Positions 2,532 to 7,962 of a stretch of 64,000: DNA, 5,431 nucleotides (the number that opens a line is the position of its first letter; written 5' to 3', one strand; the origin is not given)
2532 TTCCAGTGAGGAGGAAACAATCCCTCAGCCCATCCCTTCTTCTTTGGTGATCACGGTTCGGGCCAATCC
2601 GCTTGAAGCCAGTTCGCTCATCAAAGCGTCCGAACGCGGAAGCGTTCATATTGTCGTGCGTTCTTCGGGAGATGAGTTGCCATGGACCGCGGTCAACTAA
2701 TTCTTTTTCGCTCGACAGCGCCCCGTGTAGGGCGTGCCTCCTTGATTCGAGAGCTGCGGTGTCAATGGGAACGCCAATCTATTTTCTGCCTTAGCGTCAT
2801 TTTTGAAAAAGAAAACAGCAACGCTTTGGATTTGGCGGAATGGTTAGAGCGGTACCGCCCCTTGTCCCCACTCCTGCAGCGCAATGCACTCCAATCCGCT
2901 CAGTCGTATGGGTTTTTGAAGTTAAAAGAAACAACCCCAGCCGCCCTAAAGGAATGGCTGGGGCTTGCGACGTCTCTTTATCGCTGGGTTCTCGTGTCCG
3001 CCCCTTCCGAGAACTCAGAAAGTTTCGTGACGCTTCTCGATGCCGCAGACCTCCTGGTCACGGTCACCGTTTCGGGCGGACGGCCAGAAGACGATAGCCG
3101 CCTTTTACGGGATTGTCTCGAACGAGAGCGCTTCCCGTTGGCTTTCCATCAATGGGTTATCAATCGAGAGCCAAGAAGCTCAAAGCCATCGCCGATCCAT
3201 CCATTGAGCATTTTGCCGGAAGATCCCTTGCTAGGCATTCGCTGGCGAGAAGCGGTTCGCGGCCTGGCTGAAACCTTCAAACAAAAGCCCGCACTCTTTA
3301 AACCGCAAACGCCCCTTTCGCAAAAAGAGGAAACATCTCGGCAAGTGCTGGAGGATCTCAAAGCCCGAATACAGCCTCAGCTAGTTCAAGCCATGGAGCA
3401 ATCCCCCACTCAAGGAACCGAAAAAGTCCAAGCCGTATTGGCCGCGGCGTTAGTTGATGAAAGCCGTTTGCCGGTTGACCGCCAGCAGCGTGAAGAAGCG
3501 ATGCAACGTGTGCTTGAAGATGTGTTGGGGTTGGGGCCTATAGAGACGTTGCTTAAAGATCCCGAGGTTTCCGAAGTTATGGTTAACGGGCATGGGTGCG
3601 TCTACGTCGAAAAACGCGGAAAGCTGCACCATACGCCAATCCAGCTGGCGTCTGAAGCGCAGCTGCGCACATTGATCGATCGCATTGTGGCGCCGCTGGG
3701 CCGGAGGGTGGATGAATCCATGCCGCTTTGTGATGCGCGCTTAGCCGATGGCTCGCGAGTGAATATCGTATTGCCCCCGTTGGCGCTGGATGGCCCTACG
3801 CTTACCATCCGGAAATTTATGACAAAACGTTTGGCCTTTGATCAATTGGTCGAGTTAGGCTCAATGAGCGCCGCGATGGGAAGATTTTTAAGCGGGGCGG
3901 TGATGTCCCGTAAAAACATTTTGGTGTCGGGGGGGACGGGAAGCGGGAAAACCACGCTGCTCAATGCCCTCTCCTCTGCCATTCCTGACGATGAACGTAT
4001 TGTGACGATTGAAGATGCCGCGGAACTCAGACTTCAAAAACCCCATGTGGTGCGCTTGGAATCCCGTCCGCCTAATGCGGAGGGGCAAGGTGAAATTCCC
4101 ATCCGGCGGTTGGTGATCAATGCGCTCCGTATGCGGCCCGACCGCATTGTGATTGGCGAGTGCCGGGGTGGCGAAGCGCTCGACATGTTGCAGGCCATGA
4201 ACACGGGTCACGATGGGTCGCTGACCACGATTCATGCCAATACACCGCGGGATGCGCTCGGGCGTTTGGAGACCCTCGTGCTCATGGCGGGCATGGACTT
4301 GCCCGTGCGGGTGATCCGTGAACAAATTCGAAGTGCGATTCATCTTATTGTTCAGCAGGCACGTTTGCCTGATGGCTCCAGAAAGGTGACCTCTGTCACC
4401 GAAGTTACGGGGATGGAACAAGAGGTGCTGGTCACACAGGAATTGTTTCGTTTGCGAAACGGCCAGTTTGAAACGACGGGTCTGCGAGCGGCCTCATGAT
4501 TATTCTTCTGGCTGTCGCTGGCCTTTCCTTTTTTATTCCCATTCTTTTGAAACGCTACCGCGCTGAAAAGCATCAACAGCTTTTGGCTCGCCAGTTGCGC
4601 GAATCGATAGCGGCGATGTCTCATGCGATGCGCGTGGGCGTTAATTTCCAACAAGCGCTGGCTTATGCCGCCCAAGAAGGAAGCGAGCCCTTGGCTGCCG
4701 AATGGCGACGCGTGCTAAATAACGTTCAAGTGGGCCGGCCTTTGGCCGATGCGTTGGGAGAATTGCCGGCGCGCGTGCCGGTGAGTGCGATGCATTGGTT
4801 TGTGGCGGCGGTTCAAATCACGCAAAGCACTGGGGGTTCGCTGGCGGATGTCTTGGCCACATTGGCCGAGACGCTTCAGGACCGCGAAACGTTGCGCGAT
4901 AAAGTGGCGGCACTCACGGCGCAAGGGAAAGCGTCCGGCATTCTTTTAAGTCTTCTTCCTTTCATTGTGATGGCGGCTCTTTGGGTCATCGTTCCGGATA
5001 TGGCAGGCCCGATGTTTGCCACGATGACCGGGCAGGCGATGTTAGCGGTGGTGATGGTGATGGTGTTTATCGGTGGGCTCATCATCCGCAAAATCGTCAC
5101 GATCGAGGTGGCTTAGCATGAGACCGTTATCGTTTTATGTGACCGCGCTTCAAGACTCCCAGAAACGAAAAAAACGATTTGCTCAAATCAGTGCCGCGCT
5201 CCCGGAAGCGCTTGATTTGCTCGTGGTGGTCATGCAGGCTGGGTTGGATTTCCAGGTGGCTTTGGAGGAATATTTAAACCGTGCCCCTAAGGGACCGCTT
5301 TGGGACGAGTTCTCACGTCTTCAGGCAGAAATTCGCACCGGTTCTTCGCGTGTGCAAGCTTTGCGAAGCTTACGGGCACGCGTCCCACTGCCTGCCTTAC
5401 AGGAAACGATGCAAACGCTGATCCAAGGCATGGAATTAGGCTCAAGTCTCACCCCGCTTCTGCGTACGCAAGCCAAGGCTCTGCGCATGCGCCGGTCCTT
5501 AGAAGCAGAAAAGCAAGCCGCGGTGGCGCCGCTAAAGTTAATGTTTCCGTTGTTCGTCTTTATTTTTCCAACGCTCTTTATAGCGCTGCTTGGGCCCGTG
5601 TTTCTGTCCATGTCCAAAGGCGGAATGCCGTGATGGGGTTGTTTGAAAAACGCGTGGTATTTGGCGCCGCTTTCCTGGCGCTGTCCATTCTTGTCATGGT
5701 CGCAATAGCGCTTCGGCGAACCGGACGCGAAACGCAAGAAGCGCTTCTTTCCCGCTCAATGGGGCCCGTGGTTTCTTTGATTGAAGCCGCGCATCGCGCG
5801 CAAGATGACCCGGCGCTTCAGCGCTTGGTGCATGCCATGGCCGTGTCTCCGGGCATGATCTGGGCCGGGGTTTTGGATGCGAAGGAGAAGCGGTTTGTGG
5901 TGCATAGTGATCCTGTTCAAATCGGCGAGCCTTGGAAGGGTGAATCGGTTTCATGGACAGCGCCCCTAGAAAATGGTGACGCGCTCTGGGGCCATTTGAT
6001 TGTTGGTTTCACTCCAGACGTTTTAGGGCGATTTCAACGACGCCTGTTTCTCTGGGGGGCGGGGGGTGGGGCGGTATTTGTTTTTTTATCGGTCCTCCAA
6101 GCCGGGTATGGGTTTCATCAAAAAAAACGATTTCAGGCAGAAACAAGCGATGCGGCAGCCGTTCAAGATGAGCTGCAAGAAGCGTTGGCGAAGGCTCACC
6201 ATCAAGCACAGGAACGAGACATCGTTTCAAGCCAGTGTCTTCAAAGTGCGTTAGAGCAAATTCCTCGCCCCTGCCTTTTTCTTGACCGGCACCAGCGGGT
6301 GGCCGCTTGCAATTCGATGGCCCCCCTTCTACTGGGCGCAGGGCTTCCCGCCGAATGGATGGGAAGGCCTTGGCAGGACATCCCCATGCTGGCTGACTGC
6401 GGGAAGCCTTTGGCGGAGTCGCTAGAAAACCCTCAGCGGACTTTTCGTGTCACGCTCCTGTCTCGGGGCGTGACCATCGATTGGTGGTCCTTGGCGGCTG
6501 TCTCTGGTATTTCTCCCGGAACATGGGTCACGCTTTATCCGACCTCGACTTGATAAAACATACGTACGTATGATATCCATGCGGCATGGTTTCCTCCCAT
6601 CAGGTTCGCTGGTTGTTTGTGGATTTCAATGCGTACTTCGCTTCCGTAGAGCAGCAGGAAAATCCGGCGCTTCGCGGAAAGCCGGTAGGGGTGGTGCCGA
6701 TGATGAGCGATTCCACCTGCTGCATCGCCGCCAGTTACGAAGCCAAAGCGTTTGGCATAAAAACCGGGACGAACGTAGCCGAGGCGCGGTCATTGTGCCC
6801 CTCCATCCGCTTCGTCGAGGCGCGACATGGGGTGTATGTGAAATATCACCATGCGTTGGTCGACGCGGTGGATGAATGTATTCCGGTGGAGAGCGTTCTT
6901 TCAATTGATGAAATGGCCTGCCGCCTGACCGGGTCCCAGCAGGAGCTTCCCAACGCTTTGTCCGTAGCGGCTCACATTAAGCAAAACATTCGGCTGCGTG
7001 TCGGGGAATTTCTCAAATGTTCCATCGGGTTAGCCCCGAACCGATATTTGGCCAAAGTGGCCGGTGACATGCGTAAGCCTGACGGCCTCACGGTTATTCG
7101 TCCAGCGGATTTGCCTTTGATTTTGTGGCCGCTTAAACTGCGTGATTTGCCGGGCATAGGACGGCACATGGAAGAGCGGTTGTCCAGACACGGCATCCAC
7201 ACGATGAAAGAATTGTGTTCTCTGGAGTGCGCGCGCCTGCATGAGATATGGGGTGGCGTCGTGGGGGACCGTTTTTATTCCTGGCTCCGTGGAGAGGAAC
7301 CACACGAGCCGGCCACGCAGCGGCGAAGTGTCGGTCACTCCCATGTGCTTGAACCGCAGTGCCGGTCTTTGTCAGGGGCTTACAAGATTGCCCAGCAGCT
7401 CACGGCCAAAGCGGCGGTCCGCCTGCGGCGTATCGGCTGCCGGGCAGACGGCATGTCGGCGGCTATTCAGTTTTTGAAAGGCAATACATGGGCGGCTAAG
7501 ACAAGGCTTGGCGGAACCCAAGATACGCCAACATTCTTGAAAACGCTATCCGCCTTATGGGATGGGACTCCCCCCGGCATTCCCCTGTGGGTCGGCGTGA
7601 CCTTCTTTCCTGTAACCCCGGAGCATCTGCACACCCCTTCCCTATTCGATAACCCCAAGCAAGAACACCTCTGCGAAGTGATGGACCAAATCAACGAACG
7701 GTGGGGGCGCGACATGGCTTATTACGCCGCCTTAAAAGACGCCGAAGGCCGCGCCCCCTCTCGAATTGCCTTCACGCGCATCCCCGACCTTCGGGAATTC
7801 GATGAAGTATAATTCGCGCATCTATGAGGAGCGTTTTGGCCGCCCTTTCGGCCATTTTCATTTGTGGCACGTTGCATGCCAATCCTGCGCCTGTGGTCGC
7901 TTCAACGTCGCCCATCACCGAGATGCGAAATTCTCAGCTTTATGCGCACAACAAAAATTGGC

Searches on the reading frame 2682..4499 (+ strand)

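Call 8: search_protein_families(library=pfam, proteins=[window:2682-4499:+], max_evalue=0.00001)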
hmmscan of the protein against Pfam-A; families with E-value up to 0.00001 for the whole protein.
window:2682-4499:+ (605 aa): 1 family
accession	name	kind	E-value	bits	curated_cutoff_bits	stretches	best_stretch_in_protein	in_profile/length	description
PF00437.27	T2SSE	-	1.1e-60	205.8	24.9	1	283-559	4-275/370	Type II/IV secretion system protein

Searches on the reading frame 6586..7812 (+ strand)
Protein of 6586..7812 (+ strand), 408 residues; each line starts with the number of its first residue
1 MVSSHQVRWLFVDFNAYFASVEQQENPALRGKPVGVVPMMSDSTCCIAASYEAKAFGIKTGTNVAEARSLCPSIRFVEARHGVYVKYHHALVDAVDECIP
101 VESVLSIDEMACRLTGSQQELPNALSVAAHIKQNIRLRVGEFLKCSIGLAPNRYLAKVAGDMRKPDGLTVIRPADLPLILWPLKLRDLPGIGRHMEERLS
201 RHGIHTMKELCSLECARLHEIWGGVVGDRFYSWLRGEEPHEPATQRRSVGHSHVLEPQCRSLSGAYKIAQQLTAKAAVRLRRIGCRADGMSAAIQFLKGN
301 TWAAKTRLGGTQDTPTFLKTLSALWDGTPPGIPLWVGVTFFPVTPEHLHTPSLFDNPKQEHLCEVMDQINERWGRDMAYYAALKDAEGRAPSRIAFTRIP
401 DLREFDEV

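Call 50: search_protein_families(library=pfam, proteins=[window:6586-7812:+], max_evalue=0.00001)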
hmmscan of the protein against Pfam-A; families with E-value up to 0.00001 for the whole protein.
window:6586-7812:+ (408 aa): 3 families
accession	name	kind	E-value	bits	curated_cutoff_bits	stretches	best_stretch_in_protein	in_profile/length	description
PF00817.25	IMS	-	2.1e-34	119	23.2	1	12-160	1-147/148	impB/mucB/samB family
PF21999.2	IMS_HHH_1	-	4.8e-09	37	27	1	186-237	1-52/53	DNA polymerase-iota, thumb domain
PF11798.14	IMS_HHH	-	1.9e-08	34.5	24.4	1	173-204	1-32/32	IMS family HHH motif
